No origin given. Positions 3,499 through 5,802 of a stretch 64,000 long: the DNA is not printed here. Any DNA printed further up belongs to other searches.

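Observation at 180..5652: DnaE catalytic subunit encoded as two separate ORFs with five intervening genes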

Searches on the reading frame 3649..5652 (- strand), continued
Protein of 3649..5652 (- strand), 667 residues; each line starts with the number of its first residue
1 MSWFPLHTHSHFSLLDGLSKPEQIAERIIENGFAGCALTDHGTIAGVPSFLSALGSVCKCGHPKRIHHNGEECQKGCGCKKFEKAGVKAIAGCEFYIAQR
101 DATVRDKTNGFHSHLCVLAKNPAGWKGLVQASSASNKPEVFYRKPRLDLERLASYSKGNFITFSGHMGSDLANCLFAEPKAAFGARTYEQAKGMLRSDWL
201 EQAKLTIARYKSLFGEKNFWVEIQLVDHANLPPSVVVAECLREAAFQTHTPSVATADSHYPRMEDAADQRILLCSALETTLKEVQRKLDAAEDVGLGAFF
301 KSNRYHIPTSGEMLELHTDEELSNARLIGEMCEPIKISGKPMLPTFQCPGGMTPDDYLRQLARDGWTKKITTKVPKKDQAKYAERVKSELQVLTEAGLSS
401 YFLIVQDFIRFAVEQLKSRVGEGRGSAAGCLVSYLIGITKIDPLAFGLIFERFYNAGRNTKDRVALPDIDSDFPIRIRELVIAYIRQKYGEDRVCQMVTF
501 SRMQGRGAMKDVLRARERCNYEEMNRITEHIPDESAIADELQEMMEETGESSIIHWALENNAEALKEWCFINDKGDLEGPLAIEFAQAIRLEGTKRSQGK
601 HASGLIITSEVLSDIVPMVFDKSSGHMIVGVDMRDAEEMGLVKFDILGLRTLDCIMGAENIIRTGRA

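Call 24: search_protein_families(library=pfam, proteins=[P0154, P0159, P0168, P0244, P0151, P0221, P0197, P0122], max_evalue=0.001)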
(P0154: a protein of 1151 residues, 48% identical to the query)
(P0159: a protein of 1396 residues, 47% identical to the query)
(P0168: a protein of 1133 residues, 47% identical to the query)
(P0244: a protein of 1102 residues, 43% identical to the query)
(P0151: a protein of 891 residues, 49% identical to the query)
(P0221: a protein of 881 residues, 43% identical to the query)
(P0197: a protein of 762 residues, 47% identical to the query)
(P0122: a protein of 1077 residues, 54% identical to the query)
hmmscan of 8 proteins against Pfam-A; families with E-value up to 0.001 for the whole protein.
P0154 (1151 aa): 5 families
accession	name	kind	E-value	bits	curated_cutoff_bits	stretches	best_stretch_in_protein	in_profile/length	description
PF07733.18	DNA_pol3_alpha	-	3.4e-65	220.7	23.9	1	338-618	1-260/260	Bacterial DNA polymerase III alpha NTPase domain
PF17657.6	DNA_pol3_finger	-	1e-40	139.2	22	1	640-782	26-165/166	Bacterial DNA polymerase III alpha subunit finger domain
PF02811.25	PHP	-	2.9e-34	119.2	26.4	1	15-204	2-162/164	PHP domain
PF01336.31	tRNA_anti-codon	-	1.5e-08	34.9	27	1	1088-1148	12-72/75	OB-fold nucleic acid binding domain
PF14579.12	HHH_6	-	1.2e-07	32.2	25.6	1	860-946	1-82/90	Helix-hairpin-helix motif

P0159 (1396 aa): 6 families
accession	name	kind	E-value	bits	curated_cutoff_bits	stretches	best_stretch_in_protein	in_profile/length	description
PF07733.18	DNA_pol3_alpha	-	2e-68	231.3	23.9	1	305-591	1-259/260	Bacterial DNA polymerase III alpha NTPase domain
PF17657.6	DNA_pol3_finger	-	1.1e-43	148.9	22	2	937-1019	83-165/166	Bacterial DNA polymerase III alpha subunit finger domain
PF02811.25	PHP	-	6.7e-29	101.8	26.4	1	7-177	2-162/164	PHP domain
PF14890.11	Intein_splicing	-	4.2e-12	46.6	35.8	1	710-925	20-155/155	Intein splicing domain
PF14579.12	HHH_6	-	2.8e-09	37.5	25.6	1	1097-1185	1-87/90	Helix-hairpin-helix motif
PF01336.31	tRNA_anti-codon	-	0.00063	20.1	27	0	1324-1387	5-63/75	OB-fold nucleic acid binding domain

P0168 (1133 aa): 4 families
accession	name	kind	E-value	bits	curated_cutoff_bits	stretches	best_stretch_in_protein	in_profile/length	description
PF07733.18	DNA_pol3_alpha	-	3.6e-71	240.3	23.9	1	312-599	1-259/260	Bacterial DNA polymerase III alpha NTPase domain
PF17657.6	DNA_pol3_finger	-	4.3e-42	143.7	22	1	602-770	3-165/166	Bacterial DNA polymerase III alpha subunit finger domain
PF02811.25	PHP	-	7.4e-28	98.4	26.4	1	6-184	2-162/164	PHP domain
PF14579.12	HHH_6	-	1.6e-10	41.5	25.6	1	848-933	1-89/90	Helix-hairpin-helix motif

P0244 (1102 aa): 5 families
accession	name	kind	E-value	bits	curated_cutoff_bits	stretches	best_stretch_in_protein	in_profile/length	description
PF07733.18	DNA_pol3_alpha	-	1.5e-71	241.5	23.9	1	300-580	2-260/260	Bacterial DNA polymerase III alpha NTPase domain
PF17657.6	DNA_pol3_finger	-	4.7e-41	140.3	22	1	585-745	6-165/166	Bacterial DNA polymerase III alpha subunit finger domain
PF02811.25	PHP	-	3e-18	67.1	26.4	1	7-162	2-161/164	PHP domain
PF01336.31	tRNA_anti-codon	-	4.5e-08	33.4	27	1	1025-1099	1-72/75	OB-fold nucleic acid binding domain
PF14579.12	HHH_6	-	6.4e-05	23.5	25.6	1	824-905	2-83/90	Helix-hairpin-helix motif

P0151 (891 aa): 4 families
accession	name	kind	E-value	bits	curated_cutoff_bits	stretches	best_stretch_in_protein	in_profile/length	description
PF07733.18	DNA_pol3_alpha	-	2.4e-70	237.5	23.9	1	325-607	2-259/260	Bacterial DNA polymerase III alpha NTPase domain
PF17657.6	DNA_pol3_finger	-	6.9e-44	149.6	22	1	614-772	7-165/166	Bacterial DNA polymerase III alpha subunit finger domain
PF02811.25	PHP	-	4.1e-39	135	26.4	1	7-192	2-162/164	PHP domain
PF14890.11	Intein_splicing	-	0.00014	22.2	35.8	1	836-869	38-72/155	Intein splicing domain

P0221 (881 aa): 4 families
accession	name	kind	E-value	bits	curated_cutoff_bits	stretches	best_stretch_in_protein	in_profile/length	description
PF07733.18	DNA_pol3_alpha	-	2.4e-70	237.6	23.9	1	300-590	1-260/260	Bacterial DNA polymerase III alpha NTPase domain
PF17657.6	DNA_pol3_finger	-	5.2e-40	136.9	22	1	601-765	9-165/166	Bacterial DNA polymerase III alpha subunit finger domain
PF02811.25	PHP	-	3.6e-25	89.6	26.4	1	6-175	2-162/164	PHP domain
PF14890.11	Intein_splicing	-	1.4e-06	28.7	35.8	1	797-874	15-91/155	Intein splicing domain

P0197 (762 aa): 3 families
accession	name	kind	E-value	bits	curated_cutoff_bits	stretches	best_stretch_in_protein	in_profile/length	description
PF07733.18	DNA_pol3_alpha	-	5.1e-69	233.2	23.9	1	303-593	3-260/260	Bacterial DNA polymerase III alpha NTPase domain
PF12694.12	cpYpsA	-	1.6e-35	122.4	26.2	1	616-762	1-145/145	Circularly permutated YpsA SLOG family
PF02811.25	PHP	-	5.1e-16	59.9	26.4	1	7-178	4-162/164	PHP domain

P0122 (1077 aa): 6 families
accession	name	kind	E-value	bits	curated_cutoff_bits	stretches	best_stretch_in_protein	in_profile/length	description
PF07733.18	DNA_pol3_alpha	-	6.6e-55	187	23.9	2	831-1055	66-260/260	Bacterial DNA polymerase III alpha NTPase domain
PF02811.25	PHP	-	5.7e-23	82.5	26.4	1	8-231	2-161/164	PHP domain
PF14528.11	LAGLIDADG_3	-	5.7e-08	33.4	22.5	1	698-757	2-64/82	LAGLIDADG-like domain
PF01079.26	Hint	-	2.9e-05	24.2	29.7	1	430-545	8-118/213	Hint module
PF05203.21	Hom_end_hint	-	0.00028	21.4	32.1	1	435-473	1-39/228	Hom_end-associated Hint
PF14890.11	Intein_splicing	-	0.0004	20.7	35.8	0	528-830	77-155/155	Intein splicing domain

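Call 33: search_protein_families(library=phrogs, proteins=[window:3649-5652:-], max_evalue=0.001)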
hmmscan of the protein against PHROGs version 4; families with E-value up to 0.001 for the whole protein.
window:3649-5652:- (667 aa): 7 families
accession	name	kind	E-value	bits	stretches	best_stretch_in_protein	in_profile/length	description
phrog_405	-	DNA, RNA and nucleotide metabolism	7.9e-149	498.6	1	1-662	42-614/1190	DNA polymerase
phrog_7513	-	unknown function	5e-56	191.5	2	1-347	9-314/461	-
phrog_11165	-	DNA, RNA and nucleotide metabolism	3.9e-45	155.1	1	369-657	27-290/782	DNA polymerase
phrog_21652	-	DNA, RNA and nucleotide metabolism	3.8e-34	119.1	1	427-659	37-247/476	DNA polymerase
phrog_13169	-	DNA, RNA and nucleotide metabolism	4.9e-26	92.6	2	360-458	310-413/463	DNA polymerase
phrog_12219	-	DNA, RNA and nucleotide metabolism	6.7e-21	75.3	1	466-661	1-179/823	DNA polymerase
phrog_11127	-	DNA, RNA and nucleotide metabolism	9.2e-05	23.5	1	381-454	98-170/171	DNA polymerase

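Call 36: find_encoding_contigs(protein=P0168, flank=8000, max_places=1)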
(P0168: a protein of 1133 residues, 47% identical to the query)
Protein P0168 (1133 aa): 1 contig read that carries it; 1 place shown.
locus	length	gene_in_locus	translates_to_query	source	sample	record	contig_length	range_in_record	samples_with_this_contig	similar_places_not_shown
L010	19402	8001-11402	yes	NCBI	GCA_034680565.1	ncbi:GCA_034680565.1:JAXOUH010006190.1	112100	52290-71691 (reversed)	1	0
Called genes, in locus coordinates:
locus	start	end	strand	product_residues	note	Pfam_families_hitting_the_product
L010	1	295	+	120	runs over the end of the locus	-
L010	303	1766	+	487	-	PF00772:DnaB, PF03796:DnaB_C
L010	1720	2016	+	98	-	-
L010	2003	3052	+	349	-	-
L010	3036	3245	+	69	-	-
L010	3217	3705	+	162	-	-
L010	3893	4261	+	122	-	-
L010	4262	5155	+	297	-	PF21448:DNMK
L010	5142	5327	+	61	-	-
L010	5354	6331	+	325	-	PF12705:PDDEXK_1, PF10926:DUF2800 (weak)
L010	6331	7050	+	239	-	-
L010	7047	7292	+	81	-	-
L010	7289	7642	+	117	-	-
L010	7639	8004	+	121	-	-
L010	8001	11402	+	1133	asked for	PF02811:PHP, PF07733:DNA_pol3_alpha, PF17657:DNA_pol3_finger, PF14579:HHH_6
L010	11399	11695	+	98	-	-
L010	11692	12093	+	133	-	PF21866:DUF6915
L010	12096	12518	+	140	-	-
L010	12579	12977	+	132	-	PF00436:SSB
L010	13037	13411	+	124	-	-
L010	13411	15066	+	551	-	PF00534:Glycos_transf_1 (weak)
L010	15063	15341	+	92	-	-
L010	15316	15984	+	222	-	-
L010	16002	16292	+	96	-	-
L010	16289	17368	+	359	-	PF00534:Glycos_transf_1, PF13692:Glyco_trans_1_4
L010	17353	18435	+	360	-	PF13392:HNH_3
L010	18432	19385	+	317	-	-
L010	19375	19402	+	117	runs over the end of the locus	-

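Call 37: find_encoding_contigs(protein=P0154, flank=8000, max_places=1)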
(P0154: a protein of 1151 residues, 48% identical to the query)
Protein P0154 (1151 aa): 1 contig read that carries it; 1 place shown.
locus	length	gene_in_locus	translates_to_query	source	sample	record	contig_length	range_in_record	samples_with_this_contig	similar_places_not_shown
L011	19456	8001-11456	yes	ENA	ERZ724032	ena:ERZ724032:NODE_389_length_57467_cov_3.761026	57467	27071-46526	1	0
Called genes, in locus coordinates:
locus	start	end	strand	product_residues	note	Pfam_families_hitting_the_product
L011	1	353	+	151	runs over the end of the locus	PF13671:AAA_33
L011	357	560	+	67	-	-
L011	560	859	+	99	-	PF00436:SSB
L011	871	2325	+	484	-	PF00772:DnaB (weak), PF03796:DnaB_C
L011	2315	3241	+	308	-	PF08275:DNAG_N (faint), PF13662:Toprim_4 (weak)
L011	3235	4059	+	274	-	PF21448:DNMK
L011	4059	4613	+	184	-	PF06941:NT5C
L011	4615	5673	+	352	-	PF12705:PDDEXK_1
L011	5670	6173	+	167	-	-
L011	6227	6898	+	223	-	PF00929:RNase_T (faint)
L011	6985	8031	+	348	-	-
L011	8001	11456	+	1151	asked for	PF02811:PHP, PF07733:DNA_pol3_alpha, PF17657:DNA_pol3_finger, PF14579:HHH_6 (weak), PF01336:tRNA_anti-codon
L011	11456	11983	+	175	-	-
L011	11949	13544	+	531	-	PF00534:Glycos_transf_1 (weak)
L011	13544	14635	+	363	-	PF00534:Glycos_transf_1, PF13692:Glyco_trans_1_4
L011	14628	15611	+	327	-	PF00534:Glycos_transf_1, PF13524:Glyco_trans_1_2, PF13692:Glyco_trans_1_4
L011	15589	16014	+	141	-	-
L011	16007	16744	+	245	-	-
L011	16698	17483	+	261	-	PF00535:Glycos_transf_2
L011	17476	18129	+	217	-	-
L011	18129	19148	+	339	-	PF13524:Glyco_trans_1_2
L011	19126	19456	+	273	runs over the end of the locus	-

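Call 38: find_encoding_contigs(protein=P0244, flank=8000, max_places=1)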
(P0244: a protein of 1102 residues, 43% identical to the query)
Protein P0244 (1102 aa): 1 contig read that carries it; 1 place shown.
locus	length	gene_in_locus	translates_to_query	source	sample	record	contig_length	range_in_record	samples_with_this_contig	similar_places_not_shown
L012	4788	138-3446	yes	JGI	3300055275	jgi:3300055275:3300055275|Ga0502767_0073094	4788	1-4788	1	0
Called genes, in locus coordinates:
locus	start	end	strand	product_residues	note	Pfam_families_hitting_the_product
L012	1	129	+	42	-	?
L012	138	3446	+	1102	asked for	PF02811:PHP, PF07733:DNA_pol3_alpha, PF17657:DNA_pol3_finger, PF01336:tRNA_anti-codon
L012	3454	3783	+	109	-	PF00436:SSB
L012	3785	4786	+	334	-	?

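Call 71: find_related_loci(query=A5, collection=viral_contigs, flank=7000)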
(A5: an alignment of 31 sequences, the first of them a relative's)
Query A5 (667 aa) in viral_contigs; peptide patterns used: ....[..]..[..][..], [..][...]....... (x = any residue, [..] = any of these).
600 stretches matched a pattern (row limit reached: there are more); 595 encode a relative of the query (tblastn E <= 1e-3); the best 80 are kept; 80 distinct loci.
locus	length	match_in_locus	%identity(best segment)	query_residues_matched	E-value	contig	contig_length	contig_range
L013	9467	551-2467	65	1-666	0e+0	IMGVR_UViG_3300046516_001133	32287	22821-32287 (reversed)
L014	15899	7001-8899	51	3-665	0e+0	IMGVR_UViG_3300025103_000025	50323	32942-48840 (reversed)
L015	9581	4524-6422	52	3-665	0e+0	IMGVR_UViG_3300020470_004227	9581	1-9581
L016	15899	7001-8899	52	3-665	0e+0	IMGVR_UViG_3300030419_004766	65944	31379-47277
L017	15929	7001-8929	51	1-662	0e+0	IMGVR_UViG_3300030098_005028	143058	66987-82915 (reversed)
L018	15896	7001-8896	51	3-665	0e+0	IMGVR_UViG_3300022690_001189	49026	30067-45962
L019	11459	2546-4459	50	2-667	0e+0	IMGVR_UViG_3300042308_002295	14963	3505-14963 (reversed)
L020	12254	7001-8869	51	1-665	0e+0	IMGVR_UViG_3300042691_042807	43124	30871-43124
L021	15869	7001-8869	51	1-665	0e+0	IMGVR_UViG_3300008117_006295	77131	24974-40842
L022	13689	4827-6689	50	1-665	0e+0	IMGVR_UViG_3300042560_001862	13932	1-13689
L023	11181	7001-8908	50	1-665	0e+0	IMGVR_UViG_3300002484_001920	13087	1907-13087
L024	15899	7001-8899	50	1-663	0e+0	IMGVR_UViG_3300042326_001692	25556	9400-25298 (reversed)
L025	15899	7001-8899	50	1-663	0e+0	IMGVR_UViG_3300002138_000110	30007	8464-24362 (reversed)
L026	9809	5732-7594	49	2-665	0e+0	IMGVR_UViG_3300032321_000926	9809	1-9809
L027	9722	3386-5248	51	1-665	0e+0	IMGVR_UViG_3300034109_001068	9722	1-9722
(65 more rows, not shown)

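Call 82: find_related_loci(query=A5, collection=genome_contigs, flank=5000)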
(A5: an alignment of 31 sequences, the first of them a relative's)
Query A5 (667 aa) in genome_contigs; peptide patterns used: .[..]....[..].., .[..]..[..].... (x = any residue, [..] = any of these).
41 stretches matched a pattern; 13 encode a relative of the query (tblastn E <= 1e-3); 13 distinct loci.
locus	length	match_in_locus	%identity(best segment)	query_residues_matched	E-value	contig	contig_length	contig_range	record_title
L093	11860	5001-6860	47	3-665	0e+0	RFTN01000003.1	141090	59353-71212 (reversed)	MAG: bacterium isolate WB4_3_0875 contig_100_2, whole genome shotgun sequence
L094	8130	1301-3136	48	10-665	0e+0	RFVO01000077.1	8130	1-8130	MAG: Chitinophagia bacterium isolate WB5_3B_105 contig_100_76, whole genome shotgun sequence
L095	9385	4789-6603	48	18-665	0e+0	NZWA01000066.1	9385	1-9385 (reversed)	MAG: Flavobacteriales bacterium isolate NAT55 34984, whole genome shotgun sequence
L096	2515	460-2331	44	1-663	0e+0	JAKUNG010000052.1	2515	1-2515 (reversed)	MAG: Terriglobia bacterium isolate ALOHA_A2.0_1 A2.0-Acidobacteriae-1_52, whole genome shotgun sequence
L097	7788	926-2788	43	1-662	3e-171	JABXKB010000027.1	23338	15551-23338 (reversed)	MAG: Promethearchaeota archaeon isolate Hel_238_bin13 contig-145_3867, whole genome shotgun sequence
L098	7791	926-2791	43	1-662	4e-170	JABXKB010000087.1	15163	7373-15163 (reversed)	MAG: Promethearchaeota archaeon isolate Hel_238_bin13 contig-145_7869, whole genome shotgun sequence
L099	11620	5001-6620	45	1-662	5e-120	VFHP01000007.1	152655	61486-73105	MAG: SAR202 cluster bacterium isolate OSU_TB57 TB57_007, whole genome shotgun sequence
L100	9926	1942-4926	43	1-665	6e-118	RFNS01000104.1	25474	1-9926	MAG: Alphaproteobacteria bacterium isolate LLD_269 Lanier.contig146661.25474bp, whole genome shotgun sequence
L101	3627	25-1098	49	296-656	1e-111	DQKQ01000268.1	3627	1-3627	MAG TPA_asm: Flavobacteriales bacterium isolate SZUA-1004 k95_976613, whole genome shotgun sequence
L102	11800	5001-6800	31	2-662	3e-75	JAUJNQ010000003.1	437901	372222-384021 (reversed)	MAG: Acidimicrobiales bacterium isolate YX2bin35 opera_contig_37, whole genome shotgun sequence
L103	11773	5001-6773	32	2-662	4e-73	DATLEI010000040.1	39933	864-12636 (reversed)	MAG TPA_asm: Acidimicrobiales bacterium isolate SMAG_U14372 k141_10594896, whole genome shotgun sequence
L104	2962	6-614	37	441-667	8e-39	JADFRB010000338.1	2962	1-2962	MAG: Nitrospinota bacterium isolate B83T1B8 B83T1B8_NODE77854, whole genome shotgun sequence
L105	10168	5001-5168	40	6-63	3e-5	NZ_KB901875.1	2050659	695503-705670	Verrucomicrobium sp. 3C A37ADRAFT_scaffold1.1, whole genome shotgun sequence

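Call 92: search_protein_families(library=ncbifam, proteins=[window:3649-5652:-], max_evalue=0.001)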
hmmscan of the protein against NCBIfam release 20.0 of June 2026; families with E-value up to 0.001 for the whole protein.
window:3649-5652:- (667 aa): 14 families
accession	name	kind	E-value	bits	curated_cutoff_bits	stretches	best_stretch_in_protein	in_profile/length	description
TIGR00594.1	polc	superfamily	1.1e-124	417.7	434.35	2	80-665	50-574/1022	DNA polymerase III subunit alpha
NF004226.0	PRK05673.1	equivalog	2.1e-124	416.7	1002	2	80-664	55-576/1146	DNA polymerase III subunit alpha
NF005298.0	PRK06826.1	equivalog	9.8e-116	387.8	1260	2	80-664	54-569/1151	DNA polymerase III subunit alpha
NF005617.0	PRK07374.1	equivalog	2.5e-92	310.5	1653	2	80-663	52-585/1170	DNA polymerase III subunit alpha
NF007079.0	PRK09532.1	equivalog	1.8e-89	301.1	1525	2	83-664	55-584/876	DNA polymerase III subunit alpha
NF004225.0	PRK05672.1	subfamily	3.1e-69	234.1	939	1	3-664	6-562/1047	error-prone DNA polymerase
NF005377.0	PRK06920.1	equivalog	2.1e-67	227.8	1806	1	191-662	131-553/1108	DNA polymerase III subunit alpha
NF005516.0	PRK07135.1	equivalog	4.8e-64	217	1084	1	326-663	200-504/974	DNA polymerase III DnaE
NF004550.0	PRK05898.1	equivalog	3.3e-54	184.4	1182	1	343-662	216-501/971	DNA polymerase III subunit alpha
NF005582.0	PRK07279.1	equivalog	8.8e-50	169.7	1279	1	355-656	239-501/1033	DNA polymerase III subunit alpha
NF001688.0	PRK00448.1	equivalog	3.4e-15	54.7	873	1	110-445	612-914/1445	PolC-type DNA polymerase III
TIGR01405.1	polC_Gram_pos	equivalog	4.6e-14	51.1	1043.45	1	102-445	370-679/1211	DNA polymerase III subunit alpha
NF041577.1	nside_bi_sphtase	equivalog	5.3e-05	22.5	400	1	5-49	5-47/276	3',5'-nucleoside bisphosphate phosphatase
NF047791.1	RNaseRnm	equivalog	0.00025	20.4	375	1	8-49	5-46/275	RNase RNM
